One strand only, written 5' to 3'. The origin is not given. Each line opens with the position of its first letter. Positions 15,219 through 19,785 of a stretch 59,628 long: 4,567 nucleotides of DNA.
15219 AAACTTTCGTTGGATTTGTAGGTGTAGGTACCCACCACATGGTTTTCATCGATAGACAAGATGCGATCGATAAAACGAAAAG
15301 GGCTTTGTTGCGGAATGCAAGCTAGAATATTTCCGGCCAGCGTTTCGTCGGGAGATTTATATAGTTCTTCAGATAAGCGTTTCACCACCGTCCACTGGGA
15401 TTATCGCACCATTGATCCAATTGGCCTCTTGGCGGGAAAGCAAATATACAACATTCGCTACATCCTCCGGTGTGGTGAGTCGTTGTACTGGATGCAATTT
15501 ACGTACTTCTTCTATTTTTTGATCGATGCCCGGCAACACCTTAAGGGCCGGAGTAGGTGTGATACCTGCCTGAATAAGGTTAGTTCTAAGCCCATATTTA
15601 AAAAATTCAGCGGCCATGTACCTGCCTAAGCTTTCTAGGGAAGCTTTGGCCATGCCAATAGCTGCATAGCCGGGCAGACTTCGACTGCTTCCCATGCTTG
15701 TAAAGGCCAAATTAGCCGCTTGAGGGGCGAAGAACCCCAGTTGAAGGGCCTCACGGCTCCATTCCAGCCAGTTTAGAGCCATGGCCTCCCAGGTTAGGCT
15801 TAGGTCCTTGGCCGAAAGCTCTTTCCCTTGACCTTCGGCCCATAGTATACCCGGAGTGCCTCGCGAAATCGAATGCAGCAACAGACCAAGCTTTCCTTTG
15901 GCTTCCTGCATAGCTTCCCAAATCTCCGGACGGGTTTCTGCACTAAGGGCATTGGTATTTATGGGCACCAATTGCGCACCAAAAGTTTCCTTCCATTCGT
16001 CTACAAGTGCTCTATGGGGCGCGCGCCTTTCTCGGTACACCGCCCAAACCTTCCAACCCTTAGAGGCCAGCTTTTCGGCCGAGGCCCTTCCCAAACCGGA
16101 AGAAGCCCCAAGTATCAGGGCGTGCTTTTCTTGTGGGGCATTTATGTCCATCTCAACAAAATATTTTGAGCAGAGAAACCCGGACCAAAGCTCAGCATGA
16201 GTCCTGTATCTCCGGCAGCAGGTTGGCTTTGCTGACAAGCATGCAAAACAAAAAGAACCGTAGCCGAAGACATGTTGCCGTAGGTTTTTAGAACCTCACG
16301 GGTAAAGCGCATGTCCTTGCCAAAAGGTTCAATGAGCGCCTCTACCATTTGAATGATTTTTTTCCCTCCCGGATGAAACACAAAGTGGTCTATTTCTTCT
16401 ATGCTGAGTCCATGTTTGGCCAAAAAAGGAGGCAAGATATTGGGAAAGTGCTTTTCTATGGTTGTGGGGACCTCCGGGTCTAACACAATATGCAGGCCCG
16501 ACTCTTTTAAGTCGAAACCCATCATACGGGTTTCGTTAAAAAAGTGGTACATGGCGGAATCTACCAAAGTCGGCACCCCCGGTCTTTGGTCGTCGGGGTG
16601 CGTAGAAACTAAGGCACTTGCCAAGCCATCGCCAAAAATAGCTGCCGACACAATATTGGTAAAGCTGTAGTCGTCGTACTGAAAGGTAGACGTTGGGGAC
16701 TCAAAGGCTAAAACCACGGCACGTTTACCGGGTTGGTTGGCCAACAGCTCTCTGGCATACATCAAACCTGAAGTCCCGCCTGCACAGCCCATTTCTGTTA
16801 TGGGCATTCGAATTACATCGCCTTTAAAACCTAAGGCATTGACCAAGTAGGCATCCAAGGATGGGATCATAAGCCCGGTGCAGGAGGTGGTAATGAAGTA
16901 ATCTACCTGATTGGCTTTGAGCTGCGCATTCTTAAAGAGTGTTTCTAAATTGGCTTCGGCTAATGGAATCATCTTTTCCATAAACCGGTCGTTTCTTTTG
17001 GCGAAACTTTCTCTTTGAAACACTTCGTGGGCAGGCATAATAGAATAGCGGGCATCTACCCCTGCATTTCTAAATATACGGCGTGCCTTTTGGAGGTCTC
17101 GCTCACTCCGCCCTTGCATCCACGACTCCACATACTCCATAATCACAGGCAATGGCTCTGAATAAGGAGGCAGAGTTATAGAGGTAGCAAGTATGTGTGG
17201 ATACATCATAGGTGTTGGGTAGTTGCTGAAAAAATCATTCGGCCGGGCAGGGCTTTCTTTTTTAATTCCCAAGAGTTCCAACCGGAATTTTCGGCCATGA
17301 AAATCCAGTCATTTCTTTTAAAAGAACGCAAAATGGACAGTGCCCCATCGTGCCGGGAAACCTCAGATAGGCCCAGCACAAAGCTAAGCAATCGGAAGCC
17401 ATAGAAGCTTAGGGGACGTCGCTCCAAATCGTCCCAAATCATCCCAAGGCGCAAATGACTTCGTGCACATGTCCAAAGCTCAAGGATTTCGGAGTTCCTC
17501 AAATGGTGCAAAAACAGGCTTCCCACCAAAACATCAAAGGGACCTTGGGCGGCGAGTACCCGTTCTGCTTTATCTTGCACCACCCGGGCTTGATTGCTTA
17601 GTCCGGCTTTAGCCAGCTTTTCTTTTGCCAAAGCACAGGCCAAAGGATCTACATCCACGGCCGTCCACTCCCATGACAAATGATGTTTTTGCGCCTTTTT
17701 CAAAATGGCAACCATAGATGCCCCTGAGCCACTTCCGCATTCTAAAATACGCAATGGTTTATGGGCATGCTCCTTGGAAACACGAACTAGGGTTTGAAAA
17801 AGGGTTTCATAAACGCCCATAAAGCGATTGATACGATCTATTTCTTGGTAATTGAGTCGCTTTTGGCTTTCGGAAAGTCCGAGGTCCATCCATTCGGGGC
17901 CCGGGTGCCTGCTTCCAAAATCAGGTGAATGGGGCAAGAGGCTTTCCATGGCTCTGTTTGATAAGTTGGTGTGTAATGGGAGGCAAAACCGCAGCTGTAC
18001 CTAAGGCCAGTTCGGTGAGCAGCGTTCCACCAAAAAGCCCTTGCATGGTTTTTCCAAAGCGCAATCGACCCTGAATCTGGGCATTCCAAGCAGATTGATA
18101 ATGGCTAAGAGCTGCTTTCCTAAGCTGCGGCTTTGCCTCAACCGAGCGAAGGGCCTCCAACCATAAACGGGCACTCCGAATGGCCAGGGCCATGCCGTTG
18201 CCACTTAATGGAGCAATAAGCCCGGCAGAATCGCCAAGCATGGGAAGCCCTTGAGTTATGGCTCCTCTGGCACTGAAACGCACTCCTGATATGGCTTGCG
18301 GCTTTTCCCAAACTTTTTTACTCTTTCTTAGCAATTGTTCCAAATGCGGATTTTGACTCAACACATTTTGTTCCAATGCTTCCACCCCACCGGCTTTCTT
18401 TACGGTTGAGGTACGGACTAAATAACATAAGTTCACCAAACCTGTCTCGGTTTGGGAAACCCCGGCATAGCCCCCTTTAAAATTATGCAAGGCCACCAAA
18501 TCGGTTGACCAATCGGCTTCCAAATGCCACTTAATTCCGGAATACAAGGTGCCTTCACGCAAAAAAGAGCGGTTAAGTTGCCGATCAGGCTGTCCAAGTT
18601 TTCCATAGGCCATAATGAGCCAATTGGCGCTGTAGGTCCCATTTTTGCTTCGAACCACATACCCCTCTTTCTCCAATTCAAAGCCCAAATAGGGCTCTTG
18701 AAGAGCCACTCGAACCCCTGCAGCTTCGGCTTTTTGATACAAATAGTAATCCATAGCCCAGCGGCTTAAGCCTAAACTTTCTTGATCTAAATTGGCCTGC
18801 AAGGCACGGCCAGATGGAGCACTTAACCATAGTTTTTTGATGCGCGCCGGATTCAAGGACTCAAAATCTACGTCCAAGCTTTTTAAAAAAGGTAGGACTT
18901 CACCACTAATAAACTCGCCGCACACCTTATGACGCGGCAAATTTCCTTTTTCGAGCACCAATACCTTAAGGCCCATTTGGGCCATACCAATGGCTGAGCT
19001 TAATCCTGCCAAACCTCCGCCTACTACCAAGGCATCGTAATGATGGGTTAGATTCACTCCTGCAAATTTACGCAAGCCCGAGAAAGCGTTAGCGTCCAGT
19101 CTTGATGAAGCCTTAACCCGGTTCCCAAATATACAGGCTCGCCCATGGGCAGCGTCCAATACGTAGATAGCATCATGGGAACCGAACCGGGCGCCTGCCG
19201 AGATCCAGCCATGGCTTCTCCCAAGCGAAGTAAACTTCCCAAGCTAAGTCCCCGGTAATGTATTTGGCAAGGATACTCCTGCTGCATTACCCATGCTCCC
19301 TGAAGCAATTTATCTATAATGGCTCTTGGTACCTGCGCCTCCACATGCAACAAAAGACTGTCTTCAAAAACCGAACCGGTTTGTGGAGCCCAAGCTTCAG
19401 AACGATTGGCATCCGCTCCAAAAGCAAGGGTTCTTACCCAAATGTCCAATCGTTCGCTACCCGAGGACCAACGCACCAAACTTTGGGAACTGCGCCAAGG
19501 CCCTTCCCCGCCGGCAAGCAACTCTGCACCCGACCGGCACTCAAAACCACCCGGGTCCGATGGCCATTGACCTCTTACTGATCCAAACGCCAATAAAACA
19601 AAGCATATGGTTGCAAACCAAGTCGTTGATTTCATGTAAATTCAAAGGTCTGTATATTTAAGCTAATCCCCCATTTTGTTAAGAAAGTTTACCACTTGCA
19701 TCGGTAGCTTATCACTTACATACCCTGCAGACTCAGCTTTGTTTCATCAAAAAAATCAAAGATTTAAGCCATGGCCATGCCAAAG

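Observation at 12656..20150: Compensatory substitutions between element copies 3 and 4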

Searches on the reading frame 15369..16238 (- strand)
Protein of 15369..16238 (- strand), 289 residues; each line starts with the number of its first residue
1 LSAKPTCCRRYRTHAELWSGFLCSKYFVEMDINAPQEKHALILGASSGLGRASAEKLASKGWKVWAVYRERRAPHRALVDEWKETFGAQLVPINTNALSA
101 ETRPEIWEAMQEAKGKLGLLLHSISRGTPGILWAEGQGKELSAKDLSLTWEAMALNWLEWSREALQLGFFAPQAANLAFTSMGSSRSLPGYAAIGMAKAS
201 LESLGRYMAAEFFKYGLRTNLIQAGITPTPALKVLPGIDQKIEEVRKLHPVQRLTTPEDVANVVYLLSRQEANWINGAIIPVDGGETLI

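Call 13: search_protein_families(library=pfam, proteins=[window:15369-16238:-])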
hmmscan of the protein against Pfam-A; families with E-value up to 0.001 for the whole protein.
window:15369-16238:- (289 aa): 3 families
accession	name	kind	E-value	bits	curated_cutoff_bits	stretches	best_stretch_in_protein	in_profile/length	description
PF13561.12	adh_short_C2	-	1.1e-41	143.4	27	1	44-285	1-234/236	Enoyl-(Acyl carrier protein) reductase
PF00106.31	adh_short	-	3.6e-15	56.4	26.6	1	38-233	1-188/195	short chain dehydrogenase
PF12241.14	Enoyl_reductase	-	3.7e-05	23.6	22.1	0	156-239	119-204/236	Trans-2-enoyl-CoA reductase catalytic region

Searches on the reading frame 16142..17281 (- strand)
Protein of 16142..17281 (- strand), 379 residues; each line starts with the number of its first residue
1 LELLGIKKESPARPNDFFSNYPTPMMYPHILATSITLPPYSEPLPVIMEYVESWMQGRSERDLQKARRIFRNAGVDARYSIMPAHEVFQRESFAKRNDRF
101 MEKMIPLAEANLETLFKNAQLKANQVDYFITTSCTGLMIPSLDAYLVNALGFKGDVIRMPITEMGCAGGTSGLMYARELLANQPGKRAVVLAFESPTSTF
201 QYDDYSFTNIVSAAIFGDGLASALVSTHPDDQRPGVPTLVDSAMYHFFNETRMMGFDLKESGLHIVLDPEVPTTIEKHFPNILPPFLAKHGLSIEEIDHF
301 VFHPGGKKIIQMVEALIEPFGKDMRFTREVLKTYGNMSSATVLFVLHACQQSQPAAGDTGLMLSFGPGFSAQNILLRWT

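Call 13: search_protein_families(library=pfam, proteins=[window:16142-17281:-])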
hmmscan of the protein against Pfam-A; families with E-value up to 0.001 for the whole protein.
window:16142-17281:- (379 aa): 5 families
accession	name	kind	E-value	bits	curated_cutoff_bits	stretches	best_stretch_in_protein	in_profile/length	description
PF02797.21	Chal_sti_synt_C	-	3.9e-22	79.3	27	1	243-377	5-148/151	Chalcone and stilbene synthases, C-terminal domain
PF08541.16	ACP_syn_III_C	-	1.9e-16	60.4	26.6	1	287-378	1-90/90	3-Oxoacyl-[acyl-carrier-protein (ACP)] synthase III C terminal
PF08392.18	FAE1_CUT1_RppA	-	1.4e-15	57.9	27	1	57-234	39-212/290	FAE1/Type III polyketide synthase-like protein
PF00195.25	Chal_sti_synt_N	-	6.4e-15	55.7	27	1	91-229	86-225/225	Chalcone and stilbene synthases, N-terminal domain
PF08545.16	ACP_syn_III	-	0.00054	20.2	24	1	164-230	5-65/80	3-Oxoacyl-[acyl-carrier-protein (ACP)] synthase III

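Call 17: find_related_loci(query=window:16142-17281:-, collection=genome_contigs, flank=10000)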
Query window:16142-17281:- (379 aa) in genome_contigs; peptide patterns used: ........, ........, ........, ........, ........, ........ (x = any residue, [..] = any of these).
49 stretches matched a pattern; 20 encode a relative of the query (tblastn E <= 1e-3); 19 distinct loci.
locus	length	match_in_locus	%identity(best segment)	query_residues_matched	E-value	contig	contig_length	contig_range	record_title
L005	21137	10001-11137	98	1-379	0e+0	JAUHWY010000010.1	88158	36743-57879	MAG: Bacteroidia bacterium isolate 2_bin.4 NODE_303_length_88158_cov_1.999898, whole genome shotgun sequence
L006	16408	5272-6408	95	1-379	0e+0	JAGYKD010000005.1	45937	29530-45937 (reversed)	MAG: Flavobacteriales bacterium isolate M30B58 5, whole genome shotgun sequence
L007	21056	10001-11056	54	25-378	1e-128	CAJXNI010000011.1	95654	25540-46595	MAG TPA_asm: uncultured Bacteroidetes bacterium isolate SRR4030062_bin.5_MetaBAT_v2.12.1_MAG genome assembly, contig: NO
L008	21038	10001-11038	54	30-378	4e-128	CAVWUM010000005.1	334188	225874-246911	MAG: Schleiferiaceae bacterium isolate MFD03250.bin.1.51 genome assembly, contig: contig_15070, whole genome shotgun seq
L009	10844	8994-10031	53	30-378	1e-125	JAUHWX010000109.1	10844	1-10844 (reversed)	MAG: Bacteroidia bacterium isolate 2_bin.37 NODE_4228_length_10844_cov_1.053933, whole genome shotgun sequence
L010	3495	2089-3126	54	30-378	7e-129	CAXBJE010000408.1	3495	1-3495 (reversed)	MAG TPA_asm: uncultured Owenweeksia sp. isolate ERR2762141_binner13_Refined_22 genome assembly, contig: ERZ3421844.24650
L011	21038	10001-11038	53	30-378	6e-125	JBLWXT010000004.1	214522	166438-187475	MAG: Owenweeksia sp. isolate EA21-07 A21maxbin.029RE.5K@4, whole genome shotgun sequence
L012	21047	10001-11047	53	26-378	3e-124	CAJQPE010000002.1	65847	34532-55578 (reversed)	MAG: uncultured Flavobacteriales bacterium isolate 3_20180319_Bin_20180319_Bin_86_sub_1 genome assembly, contig: c_00000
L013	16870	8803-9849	52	26-378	4e-124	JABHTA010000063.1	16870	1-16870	MAG: Flavobacteriales bacterium isolate SI039_bin50 k141_258130, whole genome shotgun sequence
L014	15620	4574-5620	52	26-378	1e-123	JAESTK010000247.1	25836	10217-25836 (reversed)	MAG: Flavobacteriales bacterium isolate NORP312 CoAssembly_4148323, whole genome shotgun sequence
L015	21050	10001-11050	52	26-378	8e-121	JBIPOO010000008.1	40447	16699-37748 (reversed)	MAG: Saprospira sp. isolate ME2014-07-24_3300043772_group5_bin162 Rohwer_bin605_scaffold_546_c1, whole genome shotgun se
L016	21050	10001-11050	52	26-378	2e-120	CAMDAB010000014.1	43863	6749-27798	MAG: Saprospira grandis DSM 2844 isolate ME-21oct19-178 genome assembly, contig: ME-21oct19-C1055, whole genome shotgun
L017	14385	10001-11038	52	30-378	7e-120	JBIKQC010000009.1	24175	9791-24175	MAG: Saprospira sp. isolate ME2015-05-19_3300034121_group6_bin48 Rohwer_bin606_scaffold_785_c1, whole genome shotgun seq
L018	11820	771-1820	49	26-378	4e-110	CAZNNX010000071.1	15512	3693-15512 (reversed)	MAG TPA_asm: uncultured Saprospiraceae bacterium isolate SRP278252_co3_154 genome assembly, contig: NODE_6954_length_155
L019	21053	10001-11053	53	25-378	1e-127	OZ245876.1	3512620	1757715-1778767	MAG: Owenweeksia sp. isolate 3e82fdac-0913-40d1-8532-b6c41af66f5f genome assembly, chromosome: 1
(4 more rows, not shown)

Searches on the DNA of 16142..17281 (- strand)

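Call 73: search_with_rna_model(model_id=R1, sources=[L051, L052, L053, L054, L055, L056, L057, L058, L059, L060, L061, L062, L063, L064, L065, L066, L067, L068, L069, L070, L071, L072, L073, L074, L075, L076, L077, L078, L079, L080, L081, L082, L083, L084, L085, L086, L087, L088, L089, L090, L091, L092, L093, L094, L095, L096, L097, L098, L099, L100, L101, L102, L103, L104, L105, L106, L107, L108, L109, L110, L111, L112, L113, L114, L115, L116, L117, L118, L119, L120, L121, L122, L123, L124, L125, L126, L127, L128, L129, L130, L042, L043, L010, L021, L022, L023], max_evalue=1)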
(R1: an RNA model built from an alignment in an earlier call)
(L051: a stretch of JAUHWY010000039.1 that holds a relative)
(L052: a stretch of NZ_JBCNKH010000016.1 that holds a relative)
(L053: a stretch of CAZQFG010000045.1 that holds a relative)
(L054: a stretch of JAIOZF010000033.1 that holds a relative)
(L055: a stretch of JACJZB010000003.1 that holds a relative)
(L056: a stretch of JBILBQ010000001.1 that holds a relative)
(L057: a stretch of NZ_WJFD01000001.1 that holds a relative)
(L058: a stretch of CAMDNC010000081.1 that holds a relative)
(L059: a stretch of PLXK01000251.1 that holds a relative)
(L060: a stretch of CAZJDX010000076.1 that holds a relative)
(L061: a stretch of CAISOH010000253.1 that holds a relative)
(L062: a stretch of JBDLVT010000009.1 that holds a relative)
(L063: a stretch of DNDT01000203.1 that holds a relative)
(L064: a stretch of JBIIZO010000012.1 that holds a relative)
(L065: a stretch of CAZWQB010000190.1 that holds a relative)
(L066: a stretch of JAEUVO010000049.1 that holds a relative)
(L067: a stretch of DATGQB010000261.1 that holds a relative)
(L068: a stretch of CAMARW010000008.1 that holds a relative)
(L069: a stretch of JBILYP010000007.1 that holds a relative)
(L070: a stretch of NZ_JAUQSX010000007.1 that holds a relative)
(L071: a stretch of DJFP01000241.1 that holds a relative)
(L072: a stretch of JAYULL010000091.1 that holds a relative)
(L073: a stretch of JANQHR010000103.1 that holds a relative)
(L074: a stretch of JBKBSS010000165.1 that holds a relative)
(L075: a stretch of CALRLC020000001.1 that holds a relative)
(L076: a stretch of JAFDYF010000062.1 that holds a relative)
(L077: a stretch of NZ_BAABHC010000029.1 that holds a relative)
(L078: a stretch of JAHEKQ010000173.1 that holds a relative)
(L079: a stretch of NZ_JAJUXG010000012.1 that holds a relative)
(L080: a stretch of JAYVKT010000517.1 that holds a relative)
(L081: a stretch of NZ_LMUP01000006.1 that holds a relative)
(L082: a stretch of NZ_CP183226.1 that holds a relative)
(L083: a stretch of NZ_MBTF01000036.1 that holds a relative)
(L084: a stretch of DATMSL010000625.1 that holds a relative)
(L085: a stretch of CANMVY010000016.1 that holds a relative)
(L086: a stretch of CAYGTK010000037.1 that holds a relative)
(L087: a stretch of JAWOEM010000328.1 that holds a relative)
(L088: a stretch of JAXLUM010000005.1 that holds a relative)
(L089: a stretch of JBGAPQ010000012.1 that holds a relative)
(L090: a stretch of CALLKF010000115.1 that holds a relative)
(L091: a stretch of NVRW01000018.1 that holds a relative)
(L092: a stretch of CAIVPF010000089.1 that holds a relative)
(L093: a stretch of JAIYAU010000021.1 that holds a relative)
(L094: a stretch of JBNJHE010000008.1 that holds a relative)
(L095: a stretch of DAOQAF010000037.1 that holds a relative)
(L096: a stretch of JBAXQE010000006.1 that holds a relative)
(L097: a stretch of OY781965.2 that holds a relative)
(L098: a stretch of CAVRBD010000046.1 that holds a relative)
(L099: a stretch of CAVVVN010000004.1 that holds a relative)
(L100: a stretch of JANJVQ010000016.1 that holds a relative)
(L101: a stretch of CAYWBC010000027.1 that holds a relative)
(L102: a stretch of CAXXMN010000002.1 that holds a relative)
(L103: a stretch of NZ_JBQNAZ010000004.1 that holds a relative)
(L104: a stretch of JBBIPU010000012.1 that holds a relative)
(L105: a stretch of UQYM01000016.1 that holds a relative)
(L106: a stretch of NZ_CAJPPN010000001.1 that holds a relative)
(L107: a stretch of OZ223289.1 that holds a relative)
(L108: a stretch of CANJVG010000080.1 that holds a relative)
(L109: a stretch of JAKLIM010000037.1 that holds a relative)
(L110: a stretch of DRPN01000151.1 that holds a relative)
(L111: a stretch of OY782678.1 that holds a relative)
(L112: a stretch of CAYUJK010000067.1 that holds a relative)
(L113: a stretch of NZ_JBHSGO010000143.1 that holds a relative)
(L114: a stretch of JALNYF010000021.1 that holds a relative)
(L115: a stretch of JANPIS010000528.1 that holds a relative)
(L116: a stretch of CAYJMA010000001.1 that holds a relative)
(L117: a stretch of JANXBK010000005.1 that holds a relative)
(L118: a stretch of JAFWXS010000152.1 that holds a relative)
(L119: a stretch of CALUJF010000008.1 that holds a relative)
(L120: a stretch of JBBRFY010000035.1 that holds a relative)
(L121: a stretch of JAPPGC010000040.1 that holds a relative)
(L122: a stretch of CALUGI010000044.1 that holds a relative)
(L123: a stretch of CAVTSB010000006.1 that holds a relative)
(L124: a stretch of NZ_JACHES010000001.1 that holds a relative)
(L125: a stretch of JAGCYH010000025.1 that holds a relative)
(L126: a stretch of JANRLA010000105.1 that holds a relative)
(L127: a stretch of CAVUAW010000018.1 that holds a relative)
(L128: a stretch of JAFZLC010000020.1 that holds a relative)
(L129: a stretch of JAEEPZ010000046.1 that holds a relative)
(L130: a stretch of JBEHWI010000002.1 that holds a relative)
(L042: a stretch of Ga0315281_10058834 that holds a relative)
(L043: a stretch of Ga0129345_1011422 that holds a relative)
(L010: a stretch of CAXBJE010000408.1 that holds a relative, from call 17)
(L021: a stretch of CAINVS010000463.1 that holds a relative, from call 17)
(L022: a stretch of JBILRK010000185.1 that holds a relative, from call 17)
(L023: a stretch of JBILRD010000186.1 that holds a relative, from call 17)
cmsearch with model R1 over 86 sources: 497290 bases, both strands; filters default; matches with E-value up to 1: 4.
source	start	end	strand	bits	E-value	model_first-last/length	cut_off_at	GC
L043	3181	3351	+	155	2.9e-40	1-171/171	no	0.6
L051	2169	2339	+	151.5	2.5e-39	1-171/171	no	0.56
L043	2826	2934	-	40.7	6e-09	1-171/171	no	0.58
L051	1486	1557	-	13.4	0.18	1-171/171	no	0.61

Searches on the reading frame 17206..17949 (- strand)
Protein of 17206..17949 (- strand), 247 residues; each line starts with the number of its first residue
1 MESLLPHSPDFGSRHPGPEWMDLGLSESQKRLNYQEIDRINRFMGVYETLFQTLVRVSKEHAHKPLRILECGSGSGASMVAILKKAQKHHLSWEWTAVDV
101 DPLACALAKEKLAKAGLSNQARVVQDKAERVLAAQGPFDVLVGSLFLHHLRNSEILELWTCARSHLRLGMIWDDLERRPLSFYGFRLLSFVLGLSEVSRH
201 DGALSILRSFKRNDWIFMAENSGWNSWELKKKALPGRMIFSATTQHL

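Call 13: search_protein_families(library=pfam, proteins=[window:17206-17949:-])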
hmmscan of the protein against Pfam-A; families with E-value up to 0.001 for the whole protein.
window:17206-17949:- (247 aa): 6 families
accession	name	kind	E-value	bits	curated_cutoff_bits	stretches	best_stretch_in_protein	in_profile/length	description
PF13649.12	Methyltransf_25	-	5.7e-11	43.4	27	1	68-167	1-94/97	Methyltransferase domain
PF08242.18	Methyltransf_12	-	8.9e-09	36.4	30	1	69-167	1-93/98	Methyltransferase domain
PF08241.18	Methyltransf_11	-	2.8e-06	28.3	21.2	1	69-152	1-75/95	Methyltransferase domain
PF13578.12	Methyltransf_24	-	4e-05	24.9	26.3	1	69-141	1-72/105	Methyltransferase domain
PF13489.12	Methyltransf_23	-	0.00023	21.4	27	1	48-154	7-98/164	Methyltransferase domain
PF13847.12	Methyltransf_31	-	0.00047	20.3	27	1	63-152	2-89/145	Methyltransferase domain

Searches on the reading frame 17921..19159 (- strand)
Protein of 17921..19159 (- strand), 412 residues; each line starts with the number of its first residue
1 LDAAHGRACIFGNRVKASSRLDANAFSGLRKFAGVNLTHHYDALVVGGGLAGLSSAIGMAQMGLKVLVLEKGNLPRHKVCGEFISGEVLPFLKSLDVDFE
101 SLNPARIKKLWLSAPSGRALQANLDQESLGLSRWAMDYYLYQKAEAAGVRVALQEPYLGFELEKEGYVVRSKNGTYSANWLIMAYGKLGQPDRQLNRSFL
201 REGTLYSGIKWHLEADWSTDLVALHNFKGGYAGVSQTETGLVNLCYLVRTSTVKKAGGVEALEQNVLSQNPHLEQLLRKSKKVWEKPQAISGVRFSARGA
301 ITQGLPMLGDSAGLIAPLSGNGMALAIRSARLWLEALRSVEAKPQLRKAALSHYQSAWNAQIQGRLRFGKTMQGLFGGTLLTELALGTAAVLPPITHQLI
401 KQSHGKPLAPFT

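Call 13: search_protein_families(library=pfam, proteins=[window:17921-19159:-])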
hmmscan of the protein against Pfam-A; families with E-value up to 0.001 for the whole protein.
window:17921-19159:- (412 aa): 10 families
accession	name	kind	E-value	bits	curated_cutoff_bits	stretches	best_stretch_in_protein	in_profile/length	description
PF13738.12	Pyr_redox_3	-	9.9e-10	38.6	30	1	44-74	1-32/305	Pyridine nucleotide-disulphide oxidoreductase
PF01494.25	FAD_binding_3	-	1.7e-09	37.8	22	1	41-337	2-318/349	FAD binding domain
PF01266.30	DAO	-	2.7e-09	37.5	27.9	1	42-75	1-34/353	FAD dependent oxidoreductase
PF00890.30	FAD_binding_2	-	1.1e-07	31.9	20.4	1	42-73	1-32/414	FAD binding domain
PF03486.20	HI0933_like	-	1.3e-06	28.5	50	1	42-79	2-39/244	HI0933-like protein Rossmann domain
PF13450.12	NAD_binding_8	-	1.6e-05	25.6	21.9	1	45-73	1-29/68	NAD(P)-binding Rossmann-like domain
PF07992.20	Pyr_redox_2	-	2e-05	24.6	26.1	1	41-186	1-108/291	Pyridine nucleotide-disulphide oxidoreductase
PF12831.13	FAD_oxidored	-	2.3e-05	24.3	27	1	42-73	1-32/416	FAD dependent oxidoreductase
PF01134.28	GIDA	-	0.0003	20.4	22.1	1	43-69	2-28/391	Glucose inhibited division protein A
PF00070.33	Pyr_redox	-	0.00098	20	22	0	43-98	2-56/82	Pyridine nucleotide-disulphide oxidoreductase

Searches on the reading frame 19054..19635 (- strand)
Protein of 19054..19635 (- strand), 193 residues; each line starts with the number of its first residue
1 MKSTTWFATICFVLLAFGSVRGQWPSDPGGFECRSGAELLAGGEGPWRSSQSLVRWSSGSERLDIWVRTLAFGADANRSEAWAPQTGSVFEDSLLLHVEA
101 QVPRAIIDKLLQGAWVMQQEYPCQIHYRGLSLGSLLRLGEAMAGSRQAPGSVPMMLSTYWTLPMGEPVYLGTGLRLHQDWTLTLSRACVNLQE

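Call 14: search_protein_families(library=pfam, proteins=[window:19054-19635:-])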
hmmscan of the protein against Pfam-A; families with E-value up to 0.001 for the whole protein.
window:19054-19635:- (193 aa): 0 families

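Call 76: search_protein_families(library=ncbifam, proteins=[window:19054-19635:-], max_evalue=0.01)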
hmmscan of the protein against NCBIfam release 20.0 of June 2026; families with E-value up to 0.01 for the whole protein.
window:19054-19635:- (193 aa): 0 families

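Call 77: search_protein_families(library=pfam, proteins=[window:19054-19635:-], max_evalue=1)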
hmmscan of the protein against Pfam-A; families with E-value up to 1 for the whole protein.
window:19054-19635:- (193 aa): 0 families
